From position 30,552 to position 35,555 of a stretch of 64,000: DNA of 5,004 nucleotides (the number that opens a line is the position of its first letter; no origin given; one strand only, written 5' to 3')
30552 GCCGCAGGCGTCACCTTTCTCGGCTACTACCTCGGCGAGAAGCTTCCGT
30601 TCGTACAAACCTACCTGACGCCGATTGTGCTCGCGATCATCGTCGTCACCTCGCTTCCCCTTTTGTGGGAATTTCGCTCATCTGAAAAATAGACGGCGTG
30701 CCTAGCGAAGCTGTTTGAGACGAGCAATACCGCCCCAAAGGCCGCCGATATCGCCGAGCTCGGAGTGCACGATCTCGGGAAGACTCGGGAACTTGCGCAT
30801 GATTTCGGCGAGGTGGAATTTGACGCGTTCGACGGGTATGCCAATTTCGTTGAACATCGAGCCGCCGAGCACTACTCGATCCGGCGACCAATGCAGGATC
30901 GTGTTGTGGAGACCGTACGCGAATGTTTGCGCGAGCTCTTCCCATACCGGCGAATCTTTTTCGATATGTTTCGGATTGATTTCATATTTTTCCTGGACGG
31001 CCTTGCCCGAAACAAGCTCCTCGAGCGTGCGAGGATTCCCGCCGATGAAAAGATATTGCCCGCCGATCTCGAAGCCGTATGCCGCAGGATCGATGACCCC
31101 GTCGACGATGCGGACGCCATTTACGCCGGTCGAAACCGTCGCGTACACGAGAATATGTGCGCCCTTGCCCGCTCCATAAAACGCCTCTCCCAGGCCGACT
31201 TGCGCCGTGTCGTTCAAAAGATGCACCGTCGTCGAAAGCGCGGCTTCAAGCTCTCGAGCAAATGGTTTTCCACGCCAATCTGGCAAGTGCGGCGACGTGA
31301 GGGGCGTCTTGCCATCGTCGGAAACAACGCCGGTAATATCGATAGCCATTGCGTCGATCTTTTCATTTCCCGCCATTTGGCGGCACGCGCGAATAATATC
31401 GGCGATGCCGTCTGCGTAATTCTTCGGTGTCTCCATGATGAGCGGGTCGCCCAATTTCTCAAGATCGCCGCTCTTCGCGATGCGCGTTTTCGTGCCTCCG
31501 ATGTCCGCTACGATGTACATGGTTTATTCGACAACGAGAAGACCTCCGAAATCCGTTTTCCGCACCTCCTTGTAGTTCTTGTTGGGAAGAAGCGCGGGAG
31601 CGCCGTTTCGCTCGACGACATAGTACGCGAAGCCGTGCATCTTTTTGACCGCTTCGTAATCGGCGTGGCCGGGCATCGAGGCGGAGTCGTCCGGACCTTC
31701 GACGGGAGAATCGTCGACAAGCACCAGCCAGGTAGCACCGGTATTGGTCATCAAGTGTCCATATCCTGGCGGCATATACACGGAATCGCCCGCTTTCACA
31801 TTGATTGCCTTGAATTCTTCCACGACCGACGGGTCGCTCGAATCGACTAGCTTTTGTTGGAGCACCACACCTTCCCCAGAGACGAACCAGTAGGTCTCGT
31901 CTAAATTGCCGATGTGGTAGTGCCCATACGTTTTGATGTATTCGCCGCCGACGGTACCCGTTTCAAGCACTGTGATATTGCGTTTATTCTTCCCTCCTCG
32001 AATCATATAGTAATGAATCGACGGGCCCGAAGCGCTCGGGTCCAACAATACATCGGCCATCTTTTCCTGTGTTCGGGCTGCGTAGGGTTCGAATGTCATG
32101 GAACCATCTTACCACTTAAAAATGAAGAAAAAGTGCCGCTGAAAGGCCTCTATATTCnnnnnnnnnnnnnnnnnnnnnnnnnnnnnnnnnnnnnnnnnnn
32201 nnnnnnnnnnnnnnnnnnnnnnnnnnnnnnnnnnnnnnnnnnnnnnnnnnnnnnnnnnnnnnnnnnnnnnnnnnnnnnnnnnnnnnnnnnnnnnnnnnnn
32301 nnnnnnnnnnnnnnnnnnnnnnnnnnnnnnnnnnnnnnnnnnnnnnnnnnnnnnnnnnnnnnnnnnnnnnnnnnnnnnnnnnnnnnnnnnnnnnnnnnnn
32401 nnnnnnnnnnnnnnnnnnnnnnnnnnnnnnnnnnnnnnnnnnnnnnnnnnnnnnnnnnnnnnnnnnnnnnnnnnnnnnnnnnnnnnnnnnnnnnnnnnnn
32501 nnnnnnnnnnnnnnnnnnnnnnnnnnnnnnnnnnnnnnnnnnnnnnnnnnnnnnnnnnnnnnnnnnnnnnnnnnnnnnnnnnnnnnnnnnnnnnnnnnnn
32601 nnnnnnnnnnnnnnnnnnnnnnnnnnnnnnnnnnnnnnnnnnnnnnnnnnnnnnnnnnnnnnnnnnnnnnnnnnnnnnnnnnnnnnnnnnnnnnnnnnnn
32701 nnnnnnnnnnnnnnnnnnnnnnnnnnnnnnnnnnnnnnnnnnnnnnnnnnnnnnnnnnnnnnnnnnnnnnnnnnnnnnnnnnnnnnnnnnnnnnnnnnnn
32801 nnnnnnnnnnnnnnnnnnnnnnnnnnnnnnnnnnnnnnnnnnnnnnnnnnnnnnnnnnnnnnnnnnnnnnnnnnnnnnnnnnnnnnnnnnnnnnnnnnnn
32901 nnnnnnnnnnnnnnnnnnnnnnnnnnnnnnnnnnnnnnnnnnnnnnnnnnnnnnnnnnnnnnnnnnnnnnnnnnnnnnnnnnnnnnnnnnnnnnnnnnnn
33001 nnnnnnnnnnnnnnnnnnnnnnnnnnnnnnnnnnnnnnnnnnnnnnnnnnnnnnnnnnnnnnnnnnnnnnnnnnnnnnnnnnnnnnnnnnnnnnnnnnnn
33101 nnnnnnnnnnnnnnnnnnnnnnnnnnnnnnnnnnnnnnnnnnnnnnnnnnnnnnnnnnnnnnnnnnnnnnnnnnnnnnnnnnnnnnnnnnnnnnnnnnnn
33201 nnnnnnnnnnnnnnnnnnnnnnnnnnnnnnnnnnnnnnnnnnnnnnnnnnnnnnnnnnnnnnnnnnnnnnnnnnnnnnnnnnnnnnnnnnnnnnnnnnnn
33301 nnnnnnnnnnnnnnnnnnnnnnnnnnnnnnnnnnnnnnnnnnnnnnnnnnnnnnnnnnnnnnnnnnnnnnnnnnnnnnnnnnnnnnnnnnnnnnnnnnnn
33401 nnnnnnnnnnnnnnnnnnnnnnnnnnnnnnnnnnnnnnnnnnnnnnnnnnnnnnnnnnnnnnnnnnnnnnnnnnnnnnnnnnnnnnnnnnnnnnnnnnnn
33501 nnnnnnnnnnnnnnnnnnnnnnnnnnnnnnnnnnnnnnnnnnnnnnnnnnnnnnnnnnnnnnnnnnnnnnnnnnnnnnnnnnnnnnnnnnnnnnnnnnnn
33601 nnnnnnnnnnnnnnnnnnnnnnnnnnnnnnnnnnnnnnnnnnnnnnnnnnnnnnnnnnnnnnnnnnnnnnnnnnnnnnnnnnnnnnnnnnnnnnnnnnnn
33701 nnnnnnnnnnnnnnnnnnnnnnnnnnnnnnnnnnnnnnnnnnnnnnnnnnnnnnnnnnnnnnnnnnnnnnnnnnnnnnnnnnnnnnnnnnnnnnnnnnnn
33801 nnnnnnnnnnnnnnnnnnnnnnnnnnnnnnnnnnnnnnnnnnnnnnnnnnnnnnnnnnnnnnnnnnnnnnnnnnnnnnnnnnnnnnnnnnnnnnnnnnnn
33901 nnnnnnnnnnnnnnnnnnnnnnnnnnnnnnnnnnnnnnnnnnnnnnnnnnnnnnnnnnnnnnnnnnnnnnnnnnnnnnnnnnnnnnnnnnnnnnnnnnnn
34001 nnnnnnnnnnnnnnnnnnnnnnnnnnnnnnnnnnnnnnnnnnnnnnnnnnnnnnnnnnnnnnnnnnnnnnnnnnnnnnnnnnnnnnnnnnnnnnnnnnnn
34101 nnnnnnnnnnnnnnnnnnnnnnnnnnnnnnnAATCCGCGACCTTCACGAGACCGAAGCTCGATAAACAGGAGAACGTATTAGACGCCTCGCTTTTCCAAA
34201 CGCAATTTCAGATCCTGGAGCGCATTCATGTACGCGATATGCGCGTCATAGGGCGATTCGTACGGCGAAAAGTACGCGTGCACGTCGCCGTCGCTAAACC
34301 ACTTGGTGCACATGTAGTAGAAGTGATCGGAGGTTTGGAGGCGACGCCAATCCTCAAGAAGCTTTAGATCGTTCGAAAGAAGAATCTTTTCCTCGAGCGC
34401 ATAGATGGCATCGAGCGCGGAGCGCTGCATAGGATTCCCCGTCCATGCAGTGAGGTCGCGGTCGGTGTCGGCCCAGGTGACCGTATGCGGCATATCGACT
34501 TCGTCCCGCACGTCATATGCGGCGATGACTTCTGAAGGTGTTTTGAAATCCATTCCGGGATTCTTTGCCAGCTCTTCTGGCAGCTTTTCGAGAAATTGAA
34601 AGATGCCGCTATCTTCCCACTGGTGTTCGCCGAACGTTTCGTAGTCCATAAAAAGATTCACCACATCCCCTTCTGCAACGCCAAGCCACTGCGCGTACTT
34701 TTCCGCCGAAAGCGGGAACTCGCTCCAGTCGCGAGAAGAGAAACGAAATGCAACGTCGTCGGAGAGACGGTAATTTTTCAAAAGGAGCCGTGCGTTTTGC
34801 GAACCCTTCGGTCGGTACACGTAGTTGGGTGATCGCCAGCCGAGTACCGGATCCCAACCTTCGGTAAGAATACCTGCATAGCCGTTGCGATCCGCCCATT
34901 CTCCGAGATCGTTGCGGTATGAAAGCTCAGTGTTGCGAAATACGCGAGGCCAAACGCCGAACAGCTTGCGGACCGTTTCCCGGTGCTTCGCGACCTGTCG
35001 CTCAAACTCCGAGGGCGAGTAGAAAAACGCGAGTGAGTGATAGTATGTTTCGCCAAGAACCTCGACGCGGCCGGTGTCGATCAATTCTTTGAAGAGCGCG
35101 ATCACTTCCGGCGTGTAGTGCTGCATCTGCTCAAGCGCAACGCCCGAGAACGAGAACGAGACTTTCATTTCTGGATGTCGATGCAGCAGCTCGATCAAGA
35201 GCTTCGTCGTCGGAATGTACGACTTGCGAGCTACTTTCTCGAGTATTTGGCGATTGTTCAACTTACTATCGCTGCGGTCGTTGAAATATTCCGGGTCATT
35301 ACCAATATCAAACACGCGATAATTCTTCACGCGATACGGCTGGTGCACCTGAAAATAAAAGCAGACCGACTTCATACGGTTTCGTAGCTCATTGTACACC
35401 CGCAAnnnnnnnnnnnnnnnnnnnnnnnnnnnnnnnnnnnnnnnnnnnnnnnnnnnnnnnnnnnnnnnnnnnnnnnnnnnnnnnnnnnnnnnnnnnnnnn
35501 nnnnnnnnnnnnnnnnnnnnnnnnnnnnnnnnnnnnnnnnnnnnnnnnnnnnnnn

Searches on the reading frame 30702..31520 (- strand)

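Call 78: search_protein_families(library=pfam, max_evalue=0.00001, proteins=[window:30702-31520:-])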
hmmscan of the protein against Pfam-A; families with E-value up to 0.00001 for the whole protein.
window:30702-31520:- (272 aa): 1 family
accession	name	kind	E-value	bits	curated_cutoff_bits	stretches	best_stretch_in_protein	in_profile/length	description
PF00480.26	ROK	-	2.5e-25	90.1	22.9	1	4-266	3-289/294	ROK family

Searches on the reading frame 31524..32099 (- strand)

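Call 78: search_protein_families(library=pfam, max_evalue=0.00001, proteins=[window:31524-32099:-])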
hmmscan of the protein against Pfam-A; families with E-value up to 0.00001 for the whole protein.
window:31524-32099:- (191 aa): 2 families
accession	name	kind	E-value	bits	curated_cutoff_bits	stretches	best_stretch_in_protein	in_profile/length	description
PF06560.17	GPI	-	5.2e-21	75.2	20.7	1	38-167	50-171/182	Glucose-6-phosphate isomerase (GPI)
PF07883.17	Cupin_2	-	9.8e-06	25.6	27.2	0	98-126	37-68/70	Cupin domain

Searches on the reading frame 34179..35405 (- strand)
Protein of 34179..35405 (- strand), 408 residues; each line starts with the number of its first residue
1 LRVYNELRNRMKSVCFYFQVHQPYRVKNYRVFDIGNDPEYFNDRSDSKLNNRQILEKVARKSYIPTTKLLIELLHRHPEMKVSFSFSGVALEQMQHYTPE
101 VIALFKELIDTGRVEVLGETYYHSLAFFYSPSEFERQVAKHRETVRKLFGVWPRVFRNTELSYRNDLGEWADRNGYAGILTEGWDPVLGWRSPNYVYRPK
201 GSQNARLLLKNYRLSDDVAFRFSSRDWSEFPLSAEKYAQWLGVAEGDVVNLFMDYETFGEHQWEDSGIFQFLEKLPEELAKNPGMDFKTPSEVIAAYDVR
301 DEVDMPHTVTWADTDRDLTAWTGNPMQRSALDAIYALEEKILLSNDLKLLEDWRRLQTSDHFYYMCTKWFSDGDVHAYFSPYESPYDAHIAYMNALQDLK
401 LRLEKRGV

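Call 78: search_protein_families(library=pfam, max_evalue=0.00001, proteins=[window:34179-35405:-])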
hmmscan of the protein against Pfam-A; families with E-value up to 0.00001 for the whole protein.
window:34179-35405:- (408 aa): 1 family
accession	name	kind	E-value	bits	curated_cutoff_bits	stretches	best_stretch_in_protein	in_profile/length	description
PF03065.20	Glyco_hydro_57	-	6e-75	252.7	21.2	1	16-306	2-291/291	Glycosyl hydrolase family 57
